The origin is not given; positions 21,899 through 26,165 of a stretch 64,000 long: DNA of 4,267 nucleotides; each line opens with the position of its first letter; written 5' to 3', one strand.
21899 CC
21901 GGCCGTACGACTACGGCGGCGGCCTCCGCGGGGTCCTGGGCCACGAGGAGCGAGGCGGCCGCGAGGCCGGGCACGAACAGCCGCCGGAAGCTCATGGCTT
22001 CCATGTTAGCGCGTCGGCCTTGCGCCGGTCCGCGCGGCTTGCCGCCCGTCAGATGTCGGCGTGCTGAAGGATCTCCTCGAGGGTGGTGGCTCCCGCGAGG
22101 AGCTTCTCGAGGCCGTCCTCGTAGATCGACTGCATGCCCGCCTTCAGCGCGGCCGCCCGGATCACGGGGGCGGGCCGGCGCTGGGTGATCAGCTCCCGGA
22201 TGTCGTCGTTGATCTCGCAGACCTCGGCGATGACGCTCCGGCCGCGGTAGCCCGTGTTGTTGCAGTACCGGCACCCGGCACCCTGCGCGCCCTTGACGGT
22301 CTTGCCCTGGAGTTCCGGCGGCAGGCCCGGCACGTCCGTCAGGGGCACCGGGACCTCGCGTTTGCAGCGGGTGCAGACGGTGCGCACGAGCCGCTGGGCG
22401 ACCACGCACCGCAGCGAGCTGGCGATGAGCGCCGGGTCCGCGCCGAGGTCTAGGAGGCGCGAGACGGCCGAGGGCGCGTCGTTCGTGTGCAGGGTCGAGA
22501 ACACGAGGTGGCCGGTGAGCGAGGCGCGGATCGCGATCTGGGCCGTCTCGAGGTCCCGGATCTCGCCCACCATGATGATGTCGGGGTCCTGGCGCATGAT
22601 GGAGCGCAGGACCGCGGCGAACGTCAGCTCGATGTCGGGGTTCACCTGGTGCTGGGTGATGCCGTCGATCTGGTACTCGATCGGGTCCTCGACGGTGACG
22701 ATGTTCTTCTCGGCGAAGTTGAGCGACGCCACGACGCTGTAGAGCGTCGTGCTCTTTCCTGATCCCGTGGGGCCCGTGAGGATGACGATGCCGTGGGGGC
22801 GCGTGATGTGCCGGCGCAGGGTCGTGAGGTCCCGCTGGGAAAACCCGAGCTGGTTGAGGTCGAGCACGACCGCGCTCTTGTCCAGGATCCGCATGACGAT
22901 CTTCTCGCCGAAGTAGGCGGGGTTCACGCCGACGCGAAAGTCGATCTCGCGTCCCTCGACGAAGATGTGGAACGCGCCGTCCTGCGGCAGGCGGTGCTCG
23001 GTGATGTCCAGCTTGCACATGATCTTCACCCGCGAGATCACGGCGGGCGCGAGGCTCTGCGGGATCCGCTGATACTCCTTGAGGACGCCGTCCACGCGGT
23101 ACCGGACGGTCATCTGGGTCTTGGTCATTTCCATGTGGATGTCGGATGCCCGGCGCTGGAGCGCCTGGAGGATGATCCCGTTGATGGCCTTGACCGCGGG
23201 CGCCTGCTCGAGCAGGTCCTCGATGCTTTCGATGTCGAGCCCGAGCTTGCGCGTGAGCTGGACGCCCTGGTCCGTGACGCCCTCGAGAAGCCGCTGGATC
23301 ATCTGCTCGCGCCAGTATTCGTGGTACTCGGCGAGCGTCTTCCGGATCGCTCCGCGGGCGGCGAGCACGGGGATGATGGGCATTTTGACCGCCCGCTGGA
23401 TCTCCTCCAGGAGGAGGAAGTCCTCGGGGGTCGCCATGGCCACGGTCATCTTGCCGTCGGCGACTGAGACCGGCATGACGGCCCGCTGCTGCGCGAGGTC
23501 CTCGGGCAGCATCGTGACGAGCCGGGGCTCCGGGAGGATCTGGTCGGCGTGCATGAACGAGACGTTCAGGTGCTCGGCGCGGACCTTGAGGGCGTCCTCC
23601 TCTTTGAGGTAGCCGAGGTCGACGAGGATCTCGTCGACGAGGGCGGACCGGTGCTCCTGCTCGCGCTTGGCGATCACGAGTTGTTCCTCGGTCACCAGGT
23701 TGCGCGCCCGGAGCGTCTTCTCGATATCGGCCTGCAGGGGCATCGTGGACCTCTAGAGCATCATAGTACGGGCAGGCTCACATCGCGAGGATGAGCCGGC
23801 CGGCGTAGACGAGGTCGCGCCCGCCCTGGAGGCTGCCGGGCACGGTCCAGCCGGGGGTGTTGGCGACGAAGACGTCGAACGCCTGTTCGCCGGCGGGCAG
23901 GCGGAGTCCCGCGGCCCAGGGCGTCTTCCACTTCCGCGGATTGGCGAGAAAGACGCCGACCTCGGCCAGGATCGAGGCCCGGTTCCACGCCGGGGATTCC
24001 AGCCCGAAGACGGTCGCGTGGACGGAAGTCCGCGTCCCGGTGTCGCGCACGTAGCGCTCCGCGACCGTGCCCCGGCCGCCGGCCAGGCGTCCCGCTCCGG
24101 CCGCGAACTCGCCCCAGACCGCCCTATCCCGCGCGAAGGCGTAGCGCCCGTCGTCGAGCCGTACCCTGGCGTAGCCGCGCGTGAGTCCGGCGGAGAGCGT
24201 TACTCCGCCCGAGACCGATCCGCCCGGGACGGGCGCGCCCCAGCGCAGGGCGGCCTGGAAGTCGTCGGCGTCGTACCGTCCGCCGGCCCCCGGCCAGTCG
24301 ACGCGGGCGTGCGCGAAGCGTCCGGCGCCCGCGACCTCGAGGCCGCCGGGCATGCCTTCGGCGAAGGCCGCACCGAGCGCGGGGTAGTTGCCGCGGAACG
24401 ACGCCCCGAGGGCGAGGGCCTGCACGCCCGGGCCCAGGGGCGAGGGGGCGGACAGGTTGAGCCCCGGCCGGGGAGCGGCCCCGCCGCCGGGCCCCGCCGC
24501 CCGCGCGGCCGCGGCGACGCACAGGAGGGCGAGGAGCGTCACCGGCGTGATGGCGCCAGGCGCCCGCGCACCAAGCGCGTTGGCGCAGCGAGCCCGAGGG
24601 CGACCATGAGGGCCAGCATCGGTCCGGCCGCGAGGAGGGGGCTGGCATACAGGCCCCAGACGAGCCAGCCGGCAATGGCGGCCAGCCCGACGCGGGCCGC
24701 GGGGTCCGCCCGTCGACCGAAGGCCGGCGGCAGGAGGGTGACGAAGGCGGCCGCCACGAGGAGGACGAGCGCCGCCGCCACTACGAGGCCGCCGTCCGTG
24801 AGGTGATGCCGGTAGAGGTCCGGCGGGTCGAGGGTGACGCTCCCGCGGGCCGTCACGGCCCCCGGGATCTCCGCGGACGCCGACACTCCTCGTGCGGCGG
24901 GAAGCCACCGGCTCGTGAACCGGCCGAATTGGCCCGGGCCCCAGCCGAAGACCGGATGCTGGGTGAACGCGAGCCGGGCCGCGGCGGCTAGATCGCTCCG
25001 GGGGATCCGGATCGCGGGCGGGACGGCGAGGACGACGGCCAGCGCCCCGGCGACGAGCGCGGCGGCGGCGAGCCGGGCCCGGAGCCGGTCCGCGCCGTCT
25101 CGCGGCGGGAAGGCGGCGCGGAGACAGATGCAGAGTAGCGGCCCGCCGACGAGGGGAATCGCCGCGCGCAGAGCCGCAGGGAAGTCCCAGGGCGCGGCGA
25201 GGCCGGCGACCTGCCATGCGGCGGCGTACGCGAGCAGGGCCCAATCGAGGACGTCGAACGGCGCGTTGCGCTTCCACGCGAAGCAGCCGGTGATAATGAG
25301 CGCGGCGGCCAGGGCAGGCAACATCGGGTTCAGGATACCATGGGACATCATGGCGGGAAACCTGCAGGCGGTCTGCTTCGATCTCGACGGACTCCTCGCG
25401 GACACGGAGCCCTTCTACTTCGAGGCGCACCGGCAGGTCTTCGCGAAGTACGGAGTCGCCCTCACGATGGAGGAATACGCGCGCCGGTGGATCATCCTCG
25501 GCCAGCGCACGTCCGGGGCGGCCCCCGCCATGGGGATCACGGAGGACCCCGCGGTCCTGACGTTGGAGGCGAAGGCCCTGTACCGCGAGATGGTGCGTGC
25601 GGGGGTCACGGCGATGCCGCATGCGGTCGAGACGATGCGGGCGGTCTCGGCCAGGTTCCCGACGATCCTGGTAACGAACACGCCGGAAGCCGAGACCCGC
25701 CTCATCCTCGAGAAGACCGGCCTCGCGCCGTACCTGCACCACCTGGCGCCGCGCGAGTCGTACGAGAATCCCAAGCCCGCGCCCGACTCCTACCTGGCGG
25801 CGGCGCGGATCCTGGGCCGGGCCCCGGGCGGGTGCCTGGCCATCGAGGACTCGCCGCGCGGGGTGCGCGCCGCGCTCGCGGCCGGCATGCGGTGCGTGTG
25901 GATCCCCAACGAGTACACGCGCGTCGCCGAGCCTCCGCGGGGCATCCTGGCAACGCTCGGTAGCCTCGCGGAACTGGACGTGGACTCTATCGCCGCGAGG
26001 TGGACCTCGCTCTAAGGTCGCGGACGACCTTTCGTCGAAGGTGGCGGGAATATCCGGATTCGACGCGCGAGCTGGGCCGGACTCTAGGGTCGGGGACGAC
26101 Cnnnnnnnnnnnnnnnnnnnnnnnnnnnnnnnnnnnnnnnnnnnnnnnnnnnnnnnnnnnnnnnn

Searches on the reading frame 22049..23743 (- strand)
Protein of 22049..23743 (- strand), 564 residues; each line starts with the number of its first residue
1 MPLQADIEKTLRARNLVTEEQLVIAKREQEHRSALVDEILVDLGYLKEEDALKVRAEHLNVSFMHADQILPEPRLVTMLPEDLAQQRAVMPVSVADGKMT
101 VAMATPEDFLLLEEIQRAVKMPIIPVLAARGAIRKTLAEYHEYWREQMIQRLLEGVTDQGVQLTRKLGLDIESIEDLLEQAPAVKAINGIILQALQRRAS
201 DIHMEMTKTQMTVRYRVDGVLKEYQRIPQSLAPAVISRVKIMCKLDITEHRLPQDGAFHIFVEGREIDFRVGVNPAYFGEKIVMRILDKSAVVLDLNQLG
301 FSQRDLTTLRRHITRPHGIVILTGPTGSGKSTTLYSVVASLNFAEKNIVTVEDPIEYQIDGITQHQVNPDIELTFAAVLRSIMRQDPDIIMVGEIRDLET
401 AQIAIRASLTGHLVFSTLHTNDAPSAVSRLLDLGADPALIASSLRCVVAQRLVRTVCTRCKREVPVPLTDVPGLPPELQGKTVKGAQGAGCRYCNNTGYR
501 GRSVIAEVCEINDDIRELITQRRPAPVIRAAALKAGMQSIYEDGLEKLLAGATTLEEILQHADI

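Call 20: search_protein_families(library=pfam, proteins=[window:22049-23743:-], max_evalue=0.01)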
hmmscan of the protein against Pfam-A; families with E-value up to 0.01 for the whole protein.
window:22049-23743:- (564 aa): 12 families
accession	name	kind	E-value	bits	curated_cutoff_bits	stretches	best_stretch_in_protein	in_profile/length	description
PF00437.27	T2SSE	-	6.9e-131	436.7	24.9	1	179-559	4-369/370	Type II/IV secretion system protein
PF05157.20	MshEN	-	1e-15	57.9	23.1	1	60-140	2-83/90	MshEN domain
PF25199.1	nSTAND_NTPase5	-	0.00015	22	34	1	314-355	38-80/145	Novel STAND NTPase 5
PF13191.12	AAA_16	-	0.00053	21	32.6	1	310-374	13-73/167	AAA ATPase domain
PF13401.12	AAA_22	-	0.00099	19.9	27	1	316-353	4-41/130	AAA domain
PF13555.12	AAA_29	-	0.0014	18.7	27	1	315-334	20-39/61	P-loop containing region of AAA domain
PF07728.20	AAA_5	-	0.0017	18.8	22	0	320-404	2-84/139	AAA domain (dynein-related subfamily)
PF20720.3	nSTAND3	-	0.0017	18.5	27.2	1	314-354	14-54/155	Novel STAND NTPase 3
PF13173.12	AAA_14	-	0.0044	17.5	27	0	318-407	3-83/129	AAA domain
PF13604.12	AAA_30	-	0.0072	16.5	27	0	308-347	9-48/191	AAA domain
PF13086.12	AAA_11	-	0.0095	16.2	27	0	309-342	10-42/257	AAA domain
PF01580.24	FtsK_SpoIIIE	-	0.0096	15.8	24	0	312-343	35-65/221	FtsK/SpoIIIE family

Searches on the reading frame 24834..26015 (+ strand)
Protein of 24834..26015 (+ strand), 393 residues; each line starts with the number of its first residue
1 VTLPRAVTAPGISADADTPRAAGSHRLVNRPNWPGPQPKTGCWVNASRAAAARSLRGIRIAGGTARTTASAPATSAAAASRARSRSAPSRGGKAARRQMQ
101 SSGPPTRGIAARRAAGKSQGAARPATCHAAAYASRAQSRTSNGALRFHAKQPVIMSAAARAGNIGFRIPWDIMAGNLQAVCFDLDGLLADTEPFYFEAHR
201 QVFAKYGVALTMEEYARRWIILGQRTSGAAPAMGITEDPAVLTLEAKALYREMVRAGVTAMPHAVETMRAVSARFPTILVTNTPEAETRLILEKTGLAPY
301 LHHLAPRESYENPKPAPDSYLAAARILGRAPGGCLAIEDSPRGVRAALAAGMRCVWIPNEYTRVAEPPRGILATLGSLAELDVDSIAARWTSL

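Call 20: search_protein_families(library=pfam, proteins=[window:24834-26015:+], max_evalue=0.01)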
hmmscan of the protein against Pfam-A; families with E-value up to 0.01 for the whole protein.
window:24834-26015:+ (393 aa): 3 families
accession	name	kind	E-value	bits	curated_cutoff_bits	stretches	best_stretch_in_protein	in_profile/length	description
PF13419.12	HAD_2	-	5.2e-23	82.5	23.8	1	181-357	2-178/178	Haloacid dehalogenase-like hydrolase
PF00702.32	Hydrolase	-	1.5e-20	74.8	26.4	1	178-351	2-191/191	haloacid dehalogenase-like hydrolase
PF13242.12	Hydrolase_like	-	0.00028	21.2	22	1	314-366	4-57/75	HAD-hyrolase-like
